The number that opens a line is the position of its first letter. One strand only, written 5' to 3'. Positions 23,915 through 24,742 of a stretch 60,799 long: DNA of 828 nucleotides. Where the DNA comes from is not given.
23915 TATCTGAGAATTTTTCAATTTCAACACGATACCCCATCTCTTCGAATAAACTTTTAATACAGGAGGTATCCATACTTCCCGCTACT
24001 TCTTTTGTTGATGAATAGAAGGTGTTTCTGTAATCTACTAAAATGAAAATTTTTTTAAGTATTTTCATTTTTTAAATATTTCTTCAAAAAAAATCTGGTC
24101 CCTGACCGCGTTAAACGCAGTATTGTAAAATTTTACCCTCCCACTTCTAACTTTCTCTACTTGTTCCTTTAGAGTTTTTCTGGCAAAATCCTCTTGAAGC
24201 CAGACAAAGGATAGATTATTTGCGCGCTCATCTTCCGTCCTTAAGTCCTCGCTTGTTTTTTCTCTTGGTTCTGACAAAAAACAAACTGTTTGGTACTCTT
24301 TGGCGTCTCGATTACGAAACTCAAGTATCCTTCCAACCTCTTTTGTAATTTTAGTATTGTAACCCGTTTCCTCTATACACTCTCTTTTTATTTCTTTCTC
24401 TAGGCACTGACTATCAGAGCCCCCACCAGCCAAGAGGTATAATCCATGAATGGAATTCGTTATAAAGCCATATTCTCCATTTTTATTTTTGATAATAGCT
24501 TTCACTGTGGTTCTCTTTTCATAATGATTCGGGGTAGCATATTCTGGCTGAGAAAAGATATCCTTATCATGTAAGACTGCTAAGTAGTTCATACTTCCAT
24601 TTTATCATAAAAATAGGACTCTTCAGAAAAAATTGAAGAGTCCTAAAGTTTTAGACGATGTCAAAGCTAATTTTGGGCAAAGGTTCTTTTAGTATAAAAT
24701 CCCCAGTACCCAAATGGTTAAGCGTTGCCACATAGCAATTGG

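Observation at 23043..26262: AT-rich four-gene cassette: SDR epimerase, histidine phosphatase, NUDIX, ATP-grasp. Candidate horizontally acquired pathway for a nucleotide or sugar-nucleotide-derived product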

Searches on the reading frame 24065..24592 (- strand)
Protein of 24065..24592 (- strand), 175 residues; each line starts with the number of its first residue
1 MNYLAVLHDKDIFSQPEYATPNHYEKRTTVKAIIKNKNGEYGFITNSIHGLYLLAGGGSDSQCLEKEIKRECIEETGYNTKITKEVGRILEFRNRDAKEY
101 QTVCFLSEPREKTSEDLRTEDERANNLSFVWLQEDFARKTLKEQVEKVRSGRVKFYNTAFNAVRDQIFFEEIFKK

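Call 3: search_protein_families(library=pfam, proteins=[window:24065-24592:-], max_evalue=0.01)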
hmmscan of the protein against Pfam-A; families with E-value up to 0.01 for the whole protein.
window:24065-24592:- (175 aa): 1 family
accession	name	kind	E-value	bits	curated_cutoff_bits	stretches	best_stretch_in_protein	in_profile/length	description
PF00293.34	NUDIX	-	0.0023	18.4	21.1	1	30-124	6-110/134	NUDIX domain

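Call 4: search_protein_families(library=ncbifam, proteins=[window:24065-24592:-], max_evalue=0.01)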
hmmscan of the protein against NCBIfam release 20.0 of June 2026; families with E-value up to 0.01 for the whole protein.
window:24065-24592:- (175 aa): 1 family
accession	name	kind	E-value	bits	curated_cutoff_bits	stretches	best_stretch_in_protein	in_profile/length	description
TIGR00052.1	TIGR00052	subfamily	0.0024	17.5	79.55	1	50-90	81-121/188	nudix-type nucleoside diphosphatase, YffH/AdpP family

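Call 18: search_solved_structures(query=window:24065-24592:-, max_evalue=1, show_alignments=2)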
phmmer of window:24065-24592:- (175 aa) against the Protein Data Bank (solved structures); distinct sequences matched with E-value up to 1: 3.
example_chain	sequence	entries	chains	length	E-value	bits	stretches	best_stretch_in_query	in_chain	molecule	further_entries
3smd_A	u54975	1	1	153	0.028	17.6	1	29-121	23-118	MutT/NUDIX family protein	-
2azw_A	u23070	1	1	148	0.14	15.3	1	24-128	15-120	MutT/nudix family protein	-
3son_A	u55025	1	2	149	0.58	13.3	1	37-80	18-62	Hypothetical NUDIX hydrolase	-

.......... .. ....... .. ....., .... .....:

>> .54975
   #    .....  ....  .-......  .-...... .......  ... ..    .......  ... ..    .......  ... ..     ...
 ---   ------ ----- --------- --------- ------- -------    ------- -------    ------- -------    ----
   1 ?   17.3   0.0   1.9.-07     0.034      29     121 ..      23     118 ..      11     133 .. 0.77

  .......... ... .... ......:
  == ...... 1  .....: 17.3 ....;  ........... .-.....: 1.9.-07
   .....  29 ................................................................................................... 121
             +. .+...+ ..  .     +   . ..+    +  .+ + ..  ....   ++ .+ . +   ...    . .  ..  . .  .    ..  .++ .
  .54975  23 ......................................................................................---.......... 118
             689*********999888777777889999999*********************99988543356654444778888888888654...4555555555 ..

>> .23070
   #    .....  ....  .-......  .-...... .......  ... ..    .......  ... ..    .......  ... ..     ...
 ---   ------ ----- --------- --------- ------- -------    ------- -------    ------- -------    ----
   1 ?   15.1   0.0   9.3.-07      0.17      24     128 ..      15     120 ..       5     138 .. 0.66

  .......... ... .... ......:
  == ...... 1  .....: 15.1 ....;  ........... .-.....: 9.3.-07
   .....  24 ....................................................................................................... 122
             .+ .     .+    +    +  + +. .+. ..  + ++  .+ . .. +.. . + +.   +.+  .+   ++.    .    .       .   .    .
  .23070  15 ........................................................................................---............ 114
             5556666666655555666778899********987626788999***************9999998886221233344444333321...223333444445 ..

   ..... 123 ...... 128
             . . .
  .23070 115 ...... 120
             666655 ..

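Call 32: search_protein_families(library=padloc, proteins=[window:24065-24592:-], max_evalue=0.01)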
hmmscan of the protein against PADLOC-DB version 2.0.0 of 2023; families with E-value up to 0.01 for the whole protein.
window:24065-24592:- (175 aa): 0 families

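Call 33: search_protein_families(library=phrogs, proteins=[window:24065-24592:-], max_evalue=0.01)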
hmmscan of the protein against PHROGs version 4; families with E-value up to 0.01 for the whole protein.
window:24065-24592:- (175 aa): 3 families
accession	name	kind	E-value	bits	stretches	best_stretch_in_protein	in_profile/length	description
phrog_1198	-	other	1.8e-05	25.6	1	16-130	27-145/253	MutT/NUDIX hydrolase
phrog_10313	-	other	6.2e-05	23.8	1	45-123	33-111/159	nudix hydrolase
phrog_25541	-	unknown function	0.0013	19.3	1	14-87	66-134/210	-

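Call 35: find_homologous_proteins(query=window:24065-24592:-)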
Query window:24065-24592:- (175 aa): 74 proteins with E <= 0.001 among 127 candidates.
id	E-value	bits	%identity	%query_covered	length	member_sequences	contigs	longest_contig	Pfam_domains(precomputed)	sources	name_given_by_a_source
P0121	8.1e-112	389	100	100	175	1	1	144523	-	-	-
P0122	2.3e-79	283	72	99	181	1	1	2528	PF00293.35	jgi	-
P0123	1.1e-76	274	70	99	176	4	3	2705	PF00293.35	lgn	-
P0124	5.2e-72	259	67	99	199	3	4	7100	-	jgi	-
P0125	2.8e-71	257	65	98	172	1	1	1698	PF00293.35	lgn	-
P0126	9.3e-71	255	66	99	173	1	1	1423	PF00293.35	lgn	-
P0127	2.3e-69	251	67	99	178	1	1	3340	PF00293.35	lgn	-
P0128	8.5e-68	245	62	100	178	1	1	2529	PF00293.35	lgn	-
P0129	1.0e-66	242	62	99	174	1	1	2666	PF00293.35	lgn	-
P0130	2.0e-66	241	61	100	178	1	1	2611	PF00293.35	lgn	-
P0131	6.3e-66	239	61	100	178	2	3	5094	PF00293.35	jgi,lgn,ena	-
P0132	5.5e-65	236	60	100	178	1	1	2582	PF00293.35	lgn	-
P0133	8.9e-65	236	60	100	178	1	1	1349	-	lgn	-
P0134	2.3e-64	234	60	100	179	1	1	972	PF00293.35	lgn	-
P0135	2.8e-64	234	61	100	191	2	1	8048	PF00293.35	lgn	-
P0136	3.5e-62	227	59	98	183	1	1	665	PF00293.35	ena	-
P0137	7.4e-62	226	59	99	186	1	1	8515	PF00293.35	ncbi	-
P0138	2.4e-61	224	60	100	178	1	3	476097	PF00293.35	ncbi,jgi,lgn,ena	ncbi:MAG: NUDIX domain-containing protein [Candidatus Paceibacterota bacterium]|jgi:hypothetical pro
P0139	5.5e-61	223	57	100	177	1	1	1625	PF00293.35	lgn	-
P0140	2.0e-60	221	57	100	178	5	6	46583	PF00293.35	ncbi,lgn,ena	-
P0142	2.0e-58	215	56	99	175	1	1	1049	PF00293.35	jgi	-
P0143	3.1e-57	211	57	98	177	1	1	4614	PF00293.35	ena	-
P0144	4.0e-56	207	55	99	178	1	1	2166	PF00293.35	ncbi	-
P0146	6.5e-55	203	54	98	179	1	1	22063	PF00293.35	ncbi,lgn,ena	-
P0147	9.0e-55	203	52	99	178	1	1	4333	PF00293.35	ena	-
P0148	1.2e-53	199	56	97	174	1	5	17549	PF00293.35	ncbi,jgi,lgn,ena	-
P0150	2.2e-53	199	51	100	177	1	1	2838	PF00293.35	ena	-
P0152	3.8e-51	191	54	97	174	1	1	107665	PF00293.35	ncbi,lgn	-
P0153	1.1e-50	190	54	97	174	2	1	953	PF00293.35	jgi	jgi:ADP-ribose pyrophosphatase YjhB (NUDIX family)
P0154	1.2e-50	190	54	99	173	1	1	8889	PF00293.35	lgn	-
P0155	2.7e-50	188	53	99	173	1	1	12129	PF00293.35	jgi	-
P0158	3.0e-49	185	53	96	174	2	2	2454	PF00293.35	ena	-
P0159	4.8e-49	184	54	95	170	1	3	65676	PF00293.35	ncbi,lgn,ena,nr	ncbi:MAG: NUDIX domain-containing protein [Candidatus Pacebacteria bacterium]|nr:NUDIX domain-contai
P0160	6.5e-49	184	52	94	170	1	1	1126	PF00293.35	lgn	-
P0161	1.4e-48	183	49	98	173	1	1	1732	PF00293.35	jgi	-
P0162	1.7e-48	183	52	96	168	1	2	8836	PF00293.35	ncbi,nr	ncbi:MAG: NUDIX hydrolase [Candidatus Pacebacteria bacterium]|nr:NUDIX hydrolase [Candidatus Paceiba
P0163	2.0e-48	182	51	97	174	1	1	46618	PF00293.35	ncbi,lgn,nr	ncbi:MAG: NUDIX domain-containing protein [Patescibacteria group bacterium]|nr:NUDIX domain-containi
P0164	6.4e-48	181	49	97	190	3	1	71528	PF00293.35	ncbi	-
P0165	1.2e-47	180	51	97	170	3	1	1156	PF00293.35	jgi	-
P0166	1.3e-47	180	50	96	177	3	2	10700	PF00293.35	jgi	-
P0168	6.2e-47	178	51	97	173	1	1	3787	PF00293.35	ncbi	-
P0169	7.1e-47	177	52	96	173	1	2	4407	PF00293.35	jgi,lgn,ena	-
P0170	2.7e-46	175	50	99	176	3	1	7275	PF00293.35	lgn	-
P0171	4.1e-46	175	50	95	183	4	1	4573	PF00293.35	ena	-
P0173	1.2e-45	173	49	93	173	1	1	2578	PF00293.35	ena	-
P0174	1.6e-45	173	49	95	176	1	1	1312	PF00293.35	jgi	jgi:8-oxo-dGTP pyrophosphatase MutT (NUDIX family)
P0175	1.9e-45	173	49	97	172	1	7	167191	PF00293.35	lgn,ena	-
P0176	2.1e-45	173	48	93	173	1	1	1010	PF00293.35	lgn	-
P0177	2.7e-45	172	50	95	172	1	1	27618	PF00293.35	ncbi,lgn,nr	ncbi:MAG: NUDIX hydrolase [Patescibacteria group bacterium]|nr:NUDIX hydrolase [Patescibacteria grou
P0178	5.0e-44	168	47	95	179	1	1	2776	PF00293.35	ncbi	-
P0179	1.6e-43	166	47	99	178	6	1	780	PF00293.35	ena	-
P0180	9.7e-43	164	47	97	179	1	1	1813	PF00293.35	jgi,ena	-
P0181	2.4e-42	163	47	98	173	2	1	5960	PF00293.35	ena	-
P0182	5.6e-42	161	49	93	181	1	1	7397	PF00293.35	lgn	-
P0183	6.7e-41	158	45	98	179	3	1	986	PF00293.35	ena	-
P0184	6.9e-41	158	45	98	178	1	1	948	PF00293.35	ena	-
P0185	7.2e-40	155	43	95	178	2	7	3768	PF00293.35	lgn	-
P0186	1.7e-39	153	43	97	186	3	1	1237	PF00293.35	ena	-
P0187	1.5e-37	147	45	99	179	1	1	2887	PF00293.35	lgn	-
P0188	7.2e-37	145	45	98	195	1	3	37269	PF00293.35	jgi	jgi:8-oxo-dGTP pyrophosphatase MutT (NUDIX family)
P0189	1.1e-31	128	54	67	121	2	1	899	PF00293.35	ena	-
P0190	3.3e-30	123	44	100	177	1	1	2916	PF00293.35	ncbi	-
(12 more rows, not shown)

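Call 37: search_protein_families(library=ncbifam, alignment_id=A2, max_evalue=0.1)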
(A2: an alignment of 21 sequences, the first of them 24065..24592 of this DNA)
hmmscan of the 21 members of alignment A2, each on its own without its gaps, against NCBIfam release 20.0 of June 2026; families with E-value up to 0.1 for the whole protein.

A. member 1, window:24065-24592:- (175 aa): 2 families
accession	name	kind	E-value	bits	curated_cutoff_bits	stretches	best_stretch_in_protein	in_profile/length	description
TIGR00052.1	TIGR00052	subfamily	0.0024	17.5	79.55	1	50-90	81-121/188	nudix-type nucleoside diphosphatase, YffH/AdpP family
NF012210.0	PDxFFG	equivalog_domain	0.054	12.9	150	1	107-170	77-136/269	PDxFFG protein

B. families by the number of members that match (of 21 scanned): 28 families (the first 25 are shown)
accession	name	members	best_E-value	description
NF001937.0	PRK00714.1-4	12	2.7e-07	RNA pyrophosphohydrolase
NF006530.0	PRK08999.1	11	1.3e-05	Nudix family hydrolase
TIGR02705.1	nudix_YtkD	10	1.5e-07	RNA deprotection pyrophosphohydrolase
NF001934.0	PRK00714.1-1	10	1.4e-06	RNA pyrophosphohydrolase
NF041652.1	Nud_hyd_Dein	10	1.5e-06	Nudix hydrolase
NF001936.0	PRK00714.1-3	10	3e-06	RNA pyrophosphohydrolase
NF001938.0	PRK00714.1-5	10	3.1e-06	RNA pyrophosphohydrolase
NF052459.1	OxoGTPPhMutT1Mycb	10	0.0018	8-oxo-(d)GTP phosphatase MutT1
TIGR00586.1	mutt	9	8e-08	8-oxo-dGTP diphosphatase MutT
NF001935.0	PRK00714.1-2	9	1.3e-07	RNA pyrophosphohydrolase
NF008044.0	PRK10776.1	9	2.9e-07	8-oxo-dGTP diphosphatase MutT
NF012016.0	PRK15472.1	9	3.8e-05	nucleoside triphosphatase NudI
NF008736.0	PRK11762.1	6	1.5e-06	ADP compounds hydrolase NudE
NF006961.0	PRK09438.1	6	0.0045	dihydroneopterin triphosphate diphosphatase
TIGR00052.1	TIGR00052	4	4.4e-06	nudix-type nucleoside diphosphatase, YffH/AdpP family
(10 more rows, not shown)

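Call 49: search_solved_structures(query=A2, max_evalue=0.01, show_alignments=1)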
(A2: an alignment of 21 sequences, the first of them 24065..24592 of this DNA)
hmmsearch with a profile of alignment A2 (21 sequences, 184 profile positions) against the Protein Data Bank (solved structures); distinct sequences matched with E-value up to 0.01: 88 (the best 60 are shown).
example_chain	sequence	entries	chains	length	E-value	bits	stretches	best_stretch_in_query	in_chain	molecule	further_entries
2azw_A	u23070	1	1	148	8e-12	48.3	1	24-149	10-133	MutT/nudix family protein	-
9t4d_A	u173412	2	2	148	1.7e-08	37.5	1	26-149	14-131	Diphosphoinositol polyphosphate phosphohydrolase 1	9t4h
6pck_A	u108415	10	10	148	2.5e-08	36.9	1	26-149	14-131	Diphosphoinositol polyphosphate phosphohydrolase 1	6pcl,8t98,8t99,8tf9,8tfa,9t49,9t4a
9t4c_A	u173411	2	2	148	2.6e-08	36.9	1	26-149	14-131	Diphosphoinositol polyphosphate phosphohydrolase 1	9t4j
6wo7_A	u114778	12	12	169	3.4e-08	36.5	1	26-149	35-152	Diphosphoinositol polyphosphate phosphohydrolase 1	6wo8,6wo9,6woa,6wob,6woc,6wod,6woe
7tn4_A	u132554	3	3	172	3.9e-08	36.3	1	26-149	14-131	Diphosphoinositol polyphosphate phosphohydrolase 1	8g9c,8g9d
9t4k_A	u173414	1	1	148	3.9e-08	36.3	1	26-149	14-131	Diphosphoinositol polyphosphate phosphohydrolase 1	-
9t4f_A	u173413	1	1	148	3.9e-08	36.3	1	26-149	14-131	Diphosphoinositol polyphosphate phosphohydrolase 1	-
9t4l_A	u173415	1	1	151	4.1e-08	36.2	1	26-149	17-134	Diphosphoinositol polyphosphate phosphohydrolase 1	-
9t4m_A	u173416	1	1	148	4.9e-08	36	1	26-149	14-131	Diphosphoinositol polyphosphate phosphohydrolase 1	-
2fvv_A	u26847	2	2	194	5e-08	35.9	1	26-149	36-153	Diphosphoinositol polyphosphate phosphohydrolase 1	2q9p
9t48_A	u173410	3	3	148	5.3e-08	35.9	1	26-149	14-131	Diphosphoinositol polyphosphate phosphohydrolase 1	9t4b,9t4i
4kyx_A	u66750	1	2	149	1.6e-07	34.3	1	32-123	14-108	ADP-ribose pyrophosphatase MutT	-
7nnj_A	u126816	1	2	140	2.4e-07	33.7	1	27-148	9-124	Diphosphoinositol polyphosphate phosphohydrolase 2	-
2duk_A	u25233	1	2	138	2.6e-07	33.6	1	27-148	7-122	MS0616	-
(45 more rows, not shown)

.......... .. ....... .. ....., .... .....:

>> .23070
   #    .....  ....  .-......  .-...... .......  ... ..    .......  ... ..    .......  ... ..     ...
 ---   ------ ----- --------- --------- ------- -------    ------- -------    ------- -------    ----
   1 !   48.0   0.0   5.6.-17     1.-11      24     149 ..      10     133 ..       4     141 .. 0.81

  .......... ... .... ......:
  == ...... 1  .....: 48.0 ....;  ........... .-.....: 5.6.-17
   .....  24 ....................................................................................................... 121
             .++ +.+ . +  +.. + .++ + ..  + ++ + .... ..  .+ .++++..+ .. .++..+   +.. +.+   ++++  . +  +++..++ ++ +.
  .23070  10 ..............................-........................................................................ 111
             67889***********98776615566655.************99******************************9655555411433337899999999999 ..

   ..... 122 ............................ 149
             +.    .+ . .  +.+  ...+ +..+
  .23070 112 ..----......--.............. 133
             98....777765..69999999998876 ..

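Call 50: search_solved_structures(query=A2, max_evalue=0.000001, show_alignments=5)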
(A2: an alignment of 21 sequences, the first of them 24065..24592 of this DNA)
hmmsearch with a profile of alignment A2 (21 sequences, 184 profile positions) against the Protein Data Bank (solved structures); distinct sequences matched with E-value up to 0.000001: 16.
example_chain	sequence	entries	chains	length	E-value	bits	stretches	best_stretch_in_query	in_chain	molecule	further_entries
2azw_A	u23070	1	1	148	8e-12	48.3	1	24-149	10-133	MutT/nudix family protein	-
9t4d_A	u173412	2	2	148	1.7e-08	37.5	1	26-149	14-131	Diphosphoinositol polyphosphate phosphohydrolase 1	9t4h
6pck_A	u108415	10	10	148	2.5e-08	36.9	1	26-149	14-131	Diphosphoinositol polyphosphate phosphohydrolase 1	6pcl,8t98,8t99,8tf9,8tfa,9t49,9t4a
9t4c_A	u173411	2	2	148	2.6e-08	36.9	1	26-149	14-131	Diphosphoinositol polyphosphate phosphohydrolase 1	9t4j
6wo7_A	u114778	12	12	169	3.4e-08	36.5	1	26-149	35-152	Diphosphoinositol polyphosphate phosphohydrolase 1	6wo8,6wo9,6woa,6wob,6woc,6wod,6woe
7tn4_A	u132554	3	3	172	3.9e-08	36.3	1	26-149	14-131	Diphosphoinositol polyphosphate phosphohydrolase 1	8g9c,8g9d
9t4k_A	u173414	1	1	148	3.9e-08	36.3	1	26-149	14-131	Diphosphoinositol polyphosphate phosphohydrolase 1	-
9t4f_A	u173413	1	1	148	3.9e-08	36.3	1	26-149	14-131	Diphosphoinositol polyphosphate phosphohydrolase 1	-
9t4l_A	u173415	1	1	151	4.1e-08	36.2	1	26-149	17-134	Diphosphoinositol polyphosphate phosphohydrolase 1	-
9t4m_A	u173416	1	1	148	4.9e-08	36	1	26-149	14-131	Diphosphoinositol polyphosphate phosphohydrolase 1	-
2fvv_A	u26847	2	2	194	5e-08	35.9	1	26-149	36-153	Diphosphoinositol polyphosphate phosphohydrolase 1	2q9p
9t48_A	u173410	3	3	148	5.3e-08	35.9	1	26-149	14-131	Diphosphoinositol polyphosphate phosphohydrolase 1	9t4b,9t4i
4kyx_A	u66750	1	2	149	1.6e-07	34.3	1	32-123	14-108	ADP-ribose pyrophosphatase MutT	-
7nnj_A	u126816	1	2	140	2.4e-07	33.7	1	27-148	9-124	Diphosphoinositol polyphosphate phosphohydrolase 2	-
2duk_A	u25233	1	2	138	2.6e-07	33.6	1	27-148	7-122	MS0616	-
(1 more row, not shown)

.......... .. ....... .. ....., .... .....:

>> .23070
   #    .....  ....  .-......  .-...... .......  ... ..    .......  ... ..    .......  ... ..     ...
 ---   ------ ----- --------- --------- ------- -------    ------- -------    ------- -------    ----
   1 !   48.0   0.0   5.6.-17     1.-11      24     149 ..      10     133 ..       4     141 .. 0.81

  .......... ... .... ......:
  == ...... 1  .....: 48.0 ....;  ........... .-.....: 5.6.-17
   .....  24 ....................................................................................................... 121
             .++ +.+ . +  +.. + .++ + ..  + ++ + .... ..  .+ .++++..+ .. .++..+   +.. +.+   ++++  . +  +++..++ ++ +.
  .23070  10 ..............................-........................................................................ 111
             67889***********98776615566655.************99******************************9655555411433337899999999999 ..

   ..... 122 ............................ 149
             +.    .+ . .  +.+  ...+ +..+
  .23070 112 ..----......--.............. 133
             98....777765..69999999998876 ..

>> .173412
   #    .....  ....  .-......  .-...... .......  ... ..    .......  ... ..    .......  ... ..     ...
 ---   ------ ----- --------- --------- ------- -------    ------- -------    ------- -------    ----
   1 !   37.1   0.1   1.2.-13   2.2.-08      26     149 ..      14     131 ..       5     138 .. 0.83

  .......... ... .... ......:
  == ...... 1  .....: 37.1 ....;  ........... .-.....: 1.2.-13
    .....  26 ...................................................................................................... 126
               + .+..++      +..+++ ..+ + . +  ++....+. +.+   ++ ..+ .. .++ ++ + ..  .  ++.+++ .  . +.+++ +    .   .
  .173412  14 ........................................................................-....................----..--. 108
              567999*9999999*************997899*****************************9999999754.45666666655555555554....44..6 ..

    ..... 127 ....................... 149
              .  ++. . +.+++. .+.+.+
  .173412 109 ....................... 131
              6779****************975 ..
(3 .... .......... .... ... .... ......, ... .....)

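Call 62: predict_structure(alignment_id=A4)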
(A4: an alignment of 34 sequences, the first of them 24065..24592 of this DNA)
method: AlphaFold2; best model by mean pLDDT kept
length: 175 residues; sequences in the alignment: 34
mean_pLDDT: 93.9   pTM: 0.89
mean pLDDT of the five models: 93.9, 94.0, 93.4, 93.0, 92.6
residues with pLDDT >= 90: 143; 70-90: 30; 50-70: 2; < 50: 0
segments of 3 or more residues with pLDDT < 50: none
pLDDT, mean of each block of 10 residues (from residue 1): 93 93 97 98 90 95 96 95 98 97 98 85 83 98 96 92 98 86
secondary structure, 60 per line:
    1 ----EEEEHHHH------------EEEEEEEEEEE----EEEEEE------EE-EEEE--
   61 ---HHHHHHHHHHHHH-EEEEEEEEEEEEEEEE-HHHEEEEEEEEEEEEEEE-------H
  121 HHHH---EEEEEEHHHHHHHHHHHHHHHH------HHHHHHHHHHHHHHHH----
elements in order: E5-8 H9-12 E25-35 E40-45 E55-58 H64-76 E78-93 E98-112 H120-124 E128-133 H134-149 H156-171
